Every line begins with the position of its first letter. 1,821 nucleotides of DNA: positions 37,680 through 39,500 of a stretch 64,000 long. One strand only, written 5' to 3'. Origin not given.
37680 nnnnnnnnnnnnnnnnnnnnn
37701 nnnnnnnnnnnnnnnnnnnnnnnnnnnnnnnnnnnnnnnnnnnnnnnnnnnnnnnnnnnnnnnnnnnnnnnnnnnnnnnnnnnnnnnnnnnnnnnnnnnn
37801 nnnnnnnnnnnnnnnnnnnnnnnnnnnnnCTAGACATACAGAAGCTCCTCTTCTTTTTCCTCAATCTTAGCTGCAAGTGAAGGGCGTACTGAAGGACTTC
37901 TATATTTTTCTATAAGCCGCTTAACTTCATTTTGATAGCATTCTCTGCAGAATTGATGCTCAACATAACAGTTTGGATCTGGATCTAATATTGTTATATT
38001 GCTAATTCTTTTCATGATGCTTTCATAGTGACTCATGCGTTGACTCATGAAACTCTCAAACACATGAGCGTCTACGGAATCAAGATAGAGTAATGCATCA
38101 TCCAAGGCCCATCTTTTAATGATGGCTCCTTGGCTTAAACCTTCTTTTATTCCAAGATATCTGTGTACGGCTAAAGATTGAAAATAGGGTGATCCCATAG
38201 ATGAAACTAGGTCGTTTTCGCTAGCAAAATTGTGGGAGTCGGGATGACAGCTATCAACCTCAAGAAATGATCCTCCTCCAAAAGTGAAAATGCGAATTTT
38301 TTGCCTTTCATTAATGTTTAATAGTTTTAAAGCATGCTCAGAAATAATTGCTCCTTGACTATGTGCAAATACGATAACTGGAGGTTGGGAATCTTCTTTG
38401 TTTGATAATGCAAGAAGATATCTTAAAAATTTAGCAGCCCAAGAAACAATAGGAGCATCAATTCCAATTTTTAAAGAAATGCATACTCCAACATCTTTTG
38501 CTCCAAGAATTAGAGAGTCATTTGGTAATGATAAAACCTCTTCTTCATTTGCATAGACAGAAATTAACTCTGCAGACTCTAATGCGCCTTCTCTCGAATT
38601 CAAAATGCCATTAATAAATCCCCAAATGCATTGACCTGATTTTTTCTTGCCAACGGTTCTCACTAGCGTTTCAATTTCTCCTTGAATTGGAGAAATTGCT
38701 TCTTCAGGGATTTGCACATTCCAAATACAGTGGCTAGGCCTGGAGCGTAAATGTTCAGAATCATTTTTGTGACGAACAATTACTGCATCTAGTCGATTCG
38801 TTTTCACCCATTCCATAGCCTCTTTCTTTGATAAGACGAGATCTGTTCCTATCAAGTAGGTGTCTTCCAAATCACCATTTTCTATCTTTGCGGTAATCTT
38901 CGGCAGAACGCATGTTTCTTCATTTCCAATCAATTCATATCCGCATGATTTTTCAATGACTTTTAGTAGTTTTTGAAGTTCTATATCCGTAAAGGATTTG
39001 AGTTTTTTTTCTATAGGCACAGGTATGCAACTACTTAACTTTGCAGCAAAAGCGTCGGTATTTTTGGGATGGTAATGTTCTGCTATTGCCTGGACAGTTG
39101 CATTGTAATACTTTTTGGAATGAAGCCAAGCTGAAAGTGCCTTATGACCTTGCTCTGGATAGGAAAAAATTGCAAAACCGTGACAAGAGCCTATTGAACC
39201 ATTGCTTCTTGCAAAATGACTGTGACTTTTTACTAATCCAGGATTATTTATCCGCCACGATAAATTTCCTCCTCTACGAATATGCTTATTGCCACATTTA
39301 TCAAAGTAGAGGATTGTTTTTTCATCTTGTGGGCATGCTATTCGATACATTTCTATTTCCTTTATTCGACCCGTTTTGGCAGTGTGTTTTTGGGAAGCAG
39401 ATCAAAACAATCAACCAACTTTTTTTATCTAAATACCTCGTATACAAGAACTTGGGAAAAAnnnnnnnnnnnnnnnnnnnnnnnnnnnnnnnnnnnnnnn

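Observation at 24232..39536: tRNA(CAT) with two decaying direct repeats of its 3' half: two tandem islands with no integrase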

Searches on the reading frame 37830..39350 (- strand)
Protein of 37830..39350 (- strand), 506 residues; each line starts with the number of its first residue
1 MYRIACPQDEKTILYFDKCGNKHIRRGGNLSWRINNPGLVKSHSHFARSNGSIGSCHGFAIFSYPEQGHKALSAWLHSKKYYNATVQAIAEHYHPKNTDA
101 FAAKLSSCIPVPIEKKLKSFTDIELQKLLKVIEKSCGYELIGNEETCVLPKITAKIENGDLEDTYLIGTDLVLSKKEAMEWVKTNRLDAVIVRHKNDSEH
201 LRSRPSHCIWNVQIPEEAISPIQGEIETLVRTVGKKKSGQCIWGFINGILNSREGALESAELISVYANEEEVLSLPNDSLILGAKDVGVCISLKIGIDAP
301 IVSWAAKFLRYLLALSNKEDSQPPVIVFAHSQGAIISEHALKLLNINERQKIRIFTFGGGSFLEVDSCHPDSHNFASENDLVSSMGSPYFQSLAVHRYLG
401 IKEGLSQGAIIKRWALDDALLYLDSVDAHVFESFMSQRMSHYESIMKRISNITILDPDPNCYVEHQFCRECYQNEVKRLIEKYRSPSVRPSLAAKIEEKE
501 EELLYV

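Call 7: search_protein_families(library=pfam, proteins=[window:37830-39350:-], max_evalue=0.01)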
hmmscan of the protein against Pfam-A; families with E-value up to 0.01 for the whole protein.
window:37830-39350:- (506 aa): 0 families

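Call 11: find_encoding_contigs(protein=window:37830-39350:-, flank=10000, max_places=10)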
Protein window:37830-39350:- (506 aa): 1 contig read that carries it; 1 place shown.
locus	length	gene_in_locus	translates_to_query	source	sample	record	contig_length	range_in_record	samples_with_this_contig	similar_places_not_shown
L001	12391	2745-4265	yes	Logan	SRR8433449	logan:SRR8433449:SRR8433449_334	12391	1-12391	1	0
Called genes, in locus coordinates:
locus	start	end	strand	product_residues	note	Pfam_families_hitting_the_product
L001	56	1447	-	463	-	PF06727:DUF1207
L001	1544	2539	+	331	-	PF01207:Dus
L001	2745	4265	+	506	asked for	-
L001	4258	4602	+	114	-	-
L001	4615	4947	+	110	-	-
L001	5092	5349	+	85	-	PF17761:DUF1016_N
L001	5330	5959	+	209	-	PF06250:YhcG_C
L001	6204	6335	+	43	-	-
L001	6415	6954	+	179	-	PF01872:RibD_C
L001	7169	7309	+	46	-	-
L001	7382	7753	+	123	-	PF00903:Glyoxalase, PF12681:Glyoxalase_2 (weak)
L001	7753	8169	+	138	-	PF01878:EVE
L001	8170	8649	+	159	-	PF22381:Staph_reg_Sar_Rot (weak), PF22166:WHD_ArnR1, PF01047:MarR, PF12802:MarR_2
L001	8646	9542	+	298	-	PF01636:APH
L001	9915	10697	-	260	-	PF13489:Methyltransf_23, PF08241:Methyltransf_11, PF08242:Methyltransf_12, PF13649:Methyltransf_25, PF13847:Methyltransf_31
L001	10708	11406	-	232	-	PF00144:Beta-lactamase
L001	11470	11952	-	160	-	PF00583:Acetyltransf_1, PF13673:Acetyltransf_10, PF13508:Acetyltransf_7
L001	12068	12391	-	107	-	?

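Call 49: search_solved_structures(query=window:37830-39350:-, max_evalue=1)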
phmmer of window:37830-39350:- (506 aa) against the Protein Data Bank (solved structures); distinct sequences matched with E-value up to 1: 0.

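Call 50: search_protein_families(library=ncbifam, proteins=[window:37830-39350:-], max_evalue=0.01)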
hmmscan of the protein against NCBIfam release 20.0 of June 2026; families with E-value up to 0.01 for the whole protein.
window:37830-39350:- (506 aa): 0 families

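Call 51: find_homologous_proteins(query=window:37830-39350:-, max_evalue=0.00001)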
Query window:37830-39350:- (506 aa): 296 proteins with E <= 0.00001 among 8000 candidates; the best 120 are listed.
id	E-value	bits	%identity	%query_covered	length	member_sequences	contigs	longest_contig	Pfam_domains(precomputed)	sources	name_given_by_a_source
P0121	0.0e+0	1086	94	100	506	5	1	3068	-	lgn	-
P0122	0.0e+0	1040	90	97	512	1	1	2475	-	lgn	-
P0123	6.3e-298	1007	87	100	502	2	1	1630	-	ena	-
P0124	2.3e-294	995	86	100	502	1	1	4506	-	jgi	jgi:hypothetical protein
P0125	4.4e-294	994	85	100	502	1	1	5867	-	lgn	-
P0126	5.1e-292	987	85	100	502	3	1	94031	-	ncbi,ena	-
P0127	2.4e-290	982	85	100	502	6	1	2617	-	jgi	jgi:hypothetical protein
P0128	5.8e-288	974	85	100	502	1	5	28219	-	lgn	-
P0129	3.8e-287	971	84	100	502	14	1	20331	-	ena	-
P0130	5.4e-284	961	84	100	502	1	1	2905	-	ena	-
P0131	5.6e-283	957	83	100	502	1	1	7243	-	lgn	-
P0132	2.6e-281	952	82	100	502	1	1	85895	-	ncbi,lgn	-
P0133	4.5e-280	948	83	100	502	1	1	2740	-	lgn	-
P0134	8.6e-276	934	80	100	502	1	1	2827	-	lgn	-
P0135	1.2e-275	933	79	100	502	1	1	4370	-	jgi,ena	-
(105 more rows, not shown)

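Call 52: find_encoding_contigs(protein=P0126, flank=10000, max_places=3)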
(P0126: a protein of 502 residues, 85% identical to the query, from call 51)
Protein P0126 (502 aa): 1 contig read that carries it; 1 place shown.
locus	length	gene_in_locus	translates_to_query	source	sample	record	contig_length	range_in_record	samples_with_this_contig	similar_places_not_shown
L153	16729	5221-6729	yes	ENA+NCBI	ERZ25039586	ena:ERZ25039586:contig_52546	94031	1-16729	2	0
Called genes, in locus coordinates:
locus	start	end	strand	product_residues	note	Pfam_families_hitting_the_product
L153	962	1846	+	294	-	PF01609:DDE_Tnp_1, PF13612:DDE_Tnp_1_3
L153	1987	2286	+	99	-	PF13732:DrrA1-3_C (weak)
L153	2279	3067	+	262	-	-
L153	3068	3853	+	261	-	PF06182:ABC2_membrane_6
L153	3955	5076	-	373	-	PF17761:DUF1016_N, PF06250:YhcG_C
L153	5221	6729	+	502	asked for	-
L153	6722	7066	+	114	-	-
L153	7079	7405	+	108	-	-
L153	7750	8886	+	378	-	PF00589:Phage_integrase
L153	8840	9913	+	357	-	-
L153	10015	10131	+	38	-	-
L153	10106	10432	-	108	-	PF01609:DDE_Tnp_1 (faint), PF13586:DDE_Tnp_1_2 (weak)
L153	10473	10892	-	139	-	PF13340:DUF4096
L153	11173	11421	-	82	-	-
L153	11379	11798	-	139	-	-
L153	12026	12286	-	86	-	PF05016:ParE_toxin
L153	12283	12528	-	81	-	PF09386:ParD (weak)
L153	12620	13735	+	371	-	PF13088:BNR_2, PF02012:BNR (faint)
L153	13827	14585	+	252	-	PF07719:TPR_2 (faint)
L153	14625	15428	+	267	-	PF11019:DUF2608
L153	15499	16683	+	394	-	PF13808:DDE_Tnp_1_assoc, PF01609:DDE_Tnp_1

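Call 53: find_encoding_contigs(protein=P0132, flank=10000, max_places=3)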
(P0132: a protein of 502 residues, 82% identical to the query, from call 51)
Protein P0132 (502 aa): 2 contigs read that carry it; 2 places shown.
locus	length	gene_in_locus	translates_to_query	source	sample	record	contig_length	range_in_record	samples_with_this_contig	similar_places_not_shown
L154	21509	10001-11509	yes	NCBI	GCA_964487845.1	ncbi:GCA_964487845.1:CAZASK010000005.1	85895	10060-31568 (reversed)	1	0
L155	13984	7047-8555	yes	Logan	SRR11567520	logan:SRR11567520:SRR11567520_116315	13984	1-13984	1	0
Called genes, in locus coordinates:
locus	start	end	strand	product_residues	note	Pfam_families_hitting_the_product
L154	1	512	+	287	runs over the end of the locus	-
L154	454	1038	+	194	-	-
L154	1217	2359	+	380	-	PF05525:Branch_AA_trans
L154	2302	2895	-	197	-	PF01048:PNP_UDP_1 (faint)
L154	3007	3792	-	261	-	PF02621:VitK2_biosynth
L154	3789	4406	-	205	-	PF00929:RNase_T, PF13482:RNase_H_2 (weak)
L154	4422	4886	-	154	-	PF10722:YbjN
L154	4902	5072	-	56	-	-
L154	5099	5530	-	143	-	PF04347:FliO (faint)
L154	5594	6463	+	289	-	PF00702:Hydrolase (faint), PF05116:S6PP (faint), PF08282:Hydrolase_3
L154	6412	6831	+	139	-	PF02152:FolB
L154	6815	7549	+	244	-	PF00106:adh_short, PF08659:KR (weak), PF13561:adh_short_C2, PF08643:DUF1776 (weak)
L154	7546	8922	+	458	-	-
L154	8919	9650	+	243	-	-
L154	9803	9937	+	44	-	-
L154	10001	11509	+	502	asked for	-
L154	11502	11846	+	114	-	-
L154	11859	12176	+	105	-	-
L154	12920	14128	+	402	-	PF00890:FAD_binding_2, PF01134:GIDA (faint), PF03486:HI0933_like, PF07992:Pyr_redox_2 (weak), PF12831:FAD_oxidored (weak), PF13738:Pyr_redox_3 (faint), PF01266:DAO (weak), PF22780:HI0933_like_1st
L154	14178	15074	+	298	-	PF13561:adh_short_C2, PF00106:adh_short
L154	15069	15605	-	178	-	PF02627:CMD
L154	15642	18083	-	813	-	PF12796:Ank_2, PF13857:Ank_5 (faint), PF13637:Ank_4 (weak), PF12796:Ank_2, PF13637:Ank_4, PF12796:Ank_2, PF13637:Ank_4, PF12796:Ank_2, +2 more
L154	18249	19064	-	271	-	-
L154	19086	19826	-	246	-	-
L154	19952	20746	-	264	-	PF00656:Peptidase_C14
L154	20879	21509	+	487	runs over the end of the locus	PF14401:RLAN, PF18299:R2K_2 (faint), PF02222:ATP-grasp (faint), PF02655:ATP-grasp_3, PF08443:RimK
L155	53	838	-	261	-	PF02621:VitK2_biosynth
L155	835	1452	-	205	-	PF00929:RNase_T, PF13482:RNase_H_2 (weak)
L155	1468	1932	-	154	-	PF10722:YbjN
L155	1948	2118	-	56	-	-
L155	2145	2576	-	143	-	PF04347:FliO (faint)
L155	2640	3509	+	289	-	PF00702:Hydrolase (faint), PF05116:S6PP (faint), PF08282:Hydrolase_3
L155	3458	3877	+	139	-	PF02152:FolB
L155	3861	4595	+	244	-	PF00106:adh_short, PF08659:KR (weak), PF13561:adh_short_C2, PF08643:DUF1776 (weak)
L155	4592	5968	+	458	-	-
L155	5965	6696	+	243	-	-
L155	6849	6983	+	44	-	-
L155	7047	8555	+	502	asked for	-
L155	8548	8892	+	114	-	-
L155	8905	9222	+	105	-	-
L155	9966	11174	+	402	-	PF00890:FAD_binding_2, PF01134:GIDA (faint), PF03486:HI0933_like, PF07992:Pyr_redox_2 (weak), PF12831:FAD_oxidored (weak), PF13738:Pyr_redox_3 (faint), PF01266:DAO (weak), PF22780:HI0933_like_1st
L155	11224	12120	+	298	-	PF13561:adh_short_C2, PF00106:adh_short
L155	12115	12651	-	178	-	PF02627:CMD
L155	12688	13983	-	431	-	?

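Call 56: find_encoding_contigs(protein=P0121, flank=10000, max_places=4)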
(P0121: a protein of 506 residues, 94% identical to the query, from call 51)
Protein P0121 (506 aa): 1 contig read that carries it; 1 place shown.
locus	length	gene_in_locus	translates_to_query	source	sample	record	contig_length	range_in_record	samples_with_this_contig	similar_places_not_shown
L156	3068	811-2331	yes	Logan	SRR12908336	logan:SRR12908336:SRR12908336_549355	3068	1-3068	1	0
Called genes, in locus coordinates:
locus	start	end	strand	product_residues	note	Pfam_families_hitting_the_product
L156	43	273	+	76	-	-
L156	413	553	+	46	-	-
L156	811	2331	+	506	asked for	-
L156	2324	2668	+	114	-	-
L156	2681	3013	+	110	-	-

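Call 57: find_encoding_contigs(protein=P0128, flank=10000, max_places=4)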
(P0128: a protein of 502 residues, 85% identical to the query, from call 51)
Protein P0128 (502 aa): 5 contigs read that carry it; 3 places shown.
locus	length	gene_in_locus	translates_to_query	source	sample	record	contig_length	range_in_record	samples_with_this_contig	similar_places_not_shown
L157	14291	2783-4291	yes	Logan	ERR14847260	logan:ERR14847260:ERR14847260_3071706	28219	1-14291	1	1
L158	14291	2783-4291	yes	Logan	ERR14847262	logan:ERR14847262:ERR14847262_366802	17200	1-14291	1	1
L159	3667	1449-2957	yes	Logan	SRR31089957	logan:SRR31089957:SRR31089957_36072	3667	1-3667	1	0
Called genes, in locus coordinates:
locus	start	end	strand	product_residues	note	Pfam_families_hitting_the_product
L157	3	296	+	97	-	?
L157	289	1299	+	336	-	PF02899:Phage_int_SAM_1 (weak), PF00589:Phage_integrase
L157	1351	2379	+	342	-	PF08100:Dimerisation, PF00891:Methyltransf_2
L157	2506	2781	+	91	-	PF06250:YhcG_C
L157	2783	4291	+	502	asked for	-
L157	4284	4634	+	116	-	-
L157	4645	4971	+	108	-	-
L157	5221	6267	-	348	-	PF02805:Ada_Zn_binding, PF12833:HTH_18, PF01035:DNA_binding_1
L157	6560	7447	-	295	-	PF01636:APH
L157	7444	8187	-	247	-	PF00106:adh_short, PF01370:Epimerase (weak), PF08659:KR, PF13561:adh_short_C2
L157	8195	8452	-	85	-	PF07366:SnoaL, PF12680:SnoaL_2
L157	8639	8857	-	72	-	PF06250:YhcG_C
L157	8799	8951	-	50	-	-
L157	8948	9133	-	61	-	-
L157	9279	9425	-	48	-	-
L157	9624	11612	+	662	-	PF12228:DUF3604 (faint)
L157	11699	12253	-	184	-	PF01035:DNA_binding_1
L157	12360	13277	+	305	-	PF02666:PS_Dcarbxylase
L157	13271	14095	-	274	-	PF00196:GerE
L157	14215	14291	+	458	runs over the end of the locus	PF10396:TrmE_N, PF00350:Dynamin_N (faint), PF12631:MnmE_helical, PF01926:MMR_HSR1, PF02421:FeoB_N, PF04548:AIG1 (weak)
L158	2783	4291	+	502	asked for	-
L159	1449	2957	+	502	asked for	-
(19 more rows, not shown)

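Call 58: find_encoding_contigs(protein=P0129, flank=10000, max_places=3)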
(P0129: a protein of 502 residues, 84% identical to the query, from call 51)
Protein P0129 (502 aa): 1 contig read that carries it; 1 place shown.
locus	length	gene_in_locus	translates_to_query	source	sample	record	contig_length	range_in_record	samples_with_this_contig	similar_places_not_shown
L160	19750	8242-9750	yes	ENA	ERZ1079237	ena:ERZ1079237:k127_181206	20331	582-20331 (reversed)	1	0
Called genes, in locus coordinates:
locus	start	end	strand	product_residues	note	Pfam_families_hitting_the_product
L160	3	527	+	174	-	?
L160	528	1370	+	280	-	PF08843:AbiEii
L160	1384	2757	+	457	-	PF04326:SLFN_AlbA_2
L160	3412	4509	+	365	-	PF00589:Phage_integrase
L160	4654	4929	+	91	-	PF07927:HicA_toxin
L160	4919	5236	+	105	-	PF05534:HicB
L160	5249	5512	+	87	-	-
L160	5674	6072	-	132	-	PF13737:DDE_Tnp_1_5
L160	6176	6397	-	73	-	-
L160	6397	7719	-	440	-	PF13476:AAA_23 (faint), PF13304:AAA_21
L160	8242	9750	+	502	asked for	-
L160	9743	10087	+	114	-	-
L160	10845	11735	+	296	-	PF02779:Transket_pyr, PF02780:Transketolase_C (weak), PF22613:Transketolase_C_1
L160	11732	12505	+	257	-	PF13523:Acetyltransf_8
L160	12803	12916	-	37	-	-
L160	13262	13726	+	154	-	PF08388:GIIM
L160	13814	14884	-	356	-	PF05150:Legionella_OMP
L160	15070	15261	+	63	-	-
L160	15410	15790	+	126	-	PF00583:Acetyltransf_1, PF13673:Acetyltransf_10 (weak), PF13508:Acetyltransf_7 (weak)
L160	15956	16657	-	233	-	-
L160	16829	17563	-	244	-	PF00106:adh_short, PF03435:Sacchrp_dh_NADP (faint), PF08659:KR, PF13460:NAD_binding_10 (faint), PF13561:adh_short_C2, PF23441:SDR (weak)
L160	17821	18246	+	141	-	PF02469:Fasciclin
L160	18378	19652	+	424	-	PF07992:Pyr_redox_2, PF00070:Pyr_redox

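Call 70: predict_structure(alignment_id=A1)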
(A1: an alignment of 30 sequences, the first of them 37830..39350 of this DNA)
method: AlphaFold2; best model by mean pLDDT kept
length: 506 residues; sequences in the alignment: 30
mean_pLDDT: 80.8   pTM: 0.68
mean pLDDT of the five models: 80.8, 80.5, 75.5, 74.5, 72.7
residues with pLDDT >= 90: 153; 70-90: 254; 50-70: 91; < 50: 8
segments of 3 or more residues with pLDDT < 50: 206-210
pLDDT, mean of each block of 10 residues (from residue 1): 76 76 72 53 73 74 79 85 88 82 89 92 90 73 75 80 81 86 71 80 56 63 70 89 87 84 94 83 66 75 89 89 92 89 93 88 87 89 63 86 93 93 90 95 91 87 78 95 74 57 59
secondary structure, 60 per line:
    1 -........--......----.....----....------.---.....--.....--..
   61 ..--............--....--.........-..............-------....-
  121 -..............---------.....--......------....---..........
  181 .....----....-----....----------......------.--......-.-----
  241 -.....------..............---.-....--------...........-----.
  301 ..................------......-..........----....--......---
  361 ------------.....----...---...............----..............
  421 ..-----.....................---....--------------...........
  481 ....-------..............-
elements in order: E2-9 E12-17 E22-26 H31-34 H45-49 E52-56 E59-62 H65-76 H79-82 H86-93 H95-108 H122-135 E145-149 E152-157 E164-167 E171-174 H175-185 E190-193 E199-202 E213-215 E228-233 E242-246 H253-266 E272-275 H284-294 H300-318 E325-330 H332-341 H346-349 E352-357 E373-377 H388-402 H407-422 H428-448 E452-455 H470-484 H492-505

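Call 72: fold_search(model_id=the predicted structure, library=pdb)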
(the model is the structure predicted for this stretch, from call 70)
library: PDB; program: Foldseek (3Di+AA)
matches with E <= 10: 1111; with E <= 0.001: 7
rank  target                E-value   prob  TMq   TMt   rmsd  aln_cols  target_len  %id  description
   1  8tmx_A                2.4e-04  0.98  0.18  0.29  16.8       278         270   12  Crystal structure of engineered Castilleja foliolosa KAI2d15 variant (released 2024-12-11)
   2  2h1i_B                4.0e-04  1.00  0.22  0.47   8.6       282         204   11  Crystal Structure of the Bacillus cereus Carboxylesterase (released 2006-05-30)
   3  9f7b                  5.6e-04  1.00  0.23  0.36  16.6       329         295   11  Thioesterase domain (GbnD6 TE domain) from the gladiolin PKS (released 2025-05-14)
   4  2h1i_C                7.4e-04  1.00  0.23  0.50   8.2       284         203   12  Crystal Structure of the Bacillus cereus Carboxylesterase (released 2006-05-30)
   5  2fuk                  8.3e-04  1.00  0.26  0.50   8.0       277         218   11  Crystal structure of XC6422 from Xanthomonas campestris: a member of a/b serine hydrolase without lid at 1.6 resolution (released 2006-07-04)
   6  8pzg_A                9.3e-04  0.99  0.24  0.37  17.1       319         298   10  Metagenomic lipase ORF17 (released 2024-11-27)
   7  8w2d_A                9.3e-04  0.99  0.23  0.33  14.8       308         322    8  holo-PCP-Thioesterase di-domain structure from the sulfazecin biosynthetic nonribosomal peptide synthetase, SulM (released 2024-08-07)
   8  9bd4_B                1.1e-03  1.00  0.23  0.43  13.0       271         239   14  YjfP, Klebsiella pneumoniae serine hydrolase, unbound (released 2025-04-30)
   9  8q0u_B                1.2e-03  0.99  0.23  0.39  15.4       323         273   12  Identification and optimisation of novel inhibitors of the Polyketide synthetase 13 thioesterase domain with antituber (released 2023-11-22)
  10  6ra3_F                1.4e-03  0.99  0.22  0.38  15.4       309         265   12  Structural basis for recognition and ring-cleavage of the Pseudomonas quinolone signal (PQS) by AqDC in complex with i (released 2019-07-03)
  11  4ftw                  1.8e-03  1.00  0.26  0.51   8.5       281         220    9  Crystal structure of a carboxyl esterase N110C/L145H at 2.3 angstrom resolution (released 2012-10-03)
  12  3e0x_B                1.8e-03  0.99  0.24  0.44  15.8       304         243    9  The crystal structure of a Lipase-esterase related protein from Clostridium acetobutylicum ATCC 824 (released 2008-09-30)
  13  1r3d                  1.8e-03  0.98  0.22  0.38  15.7       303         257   10  Crystal structure of protein VC1974 from Vibrio cholerae, Pfam abhydrolase (released 2004-11-30)
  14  7r0x                  1.8e-03  0.96  0.18  0.28  16.9       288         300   10  Structure of the branching thioesterase from oocydin biosynthesis (released 2022-08-10)
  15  3esb                  1.9e-03  1.00  0.18  0.40   5.2       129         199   16  cut-1c; NCN-Pt-Pincer-Cutinase Hybrid (released 2009-07-28)
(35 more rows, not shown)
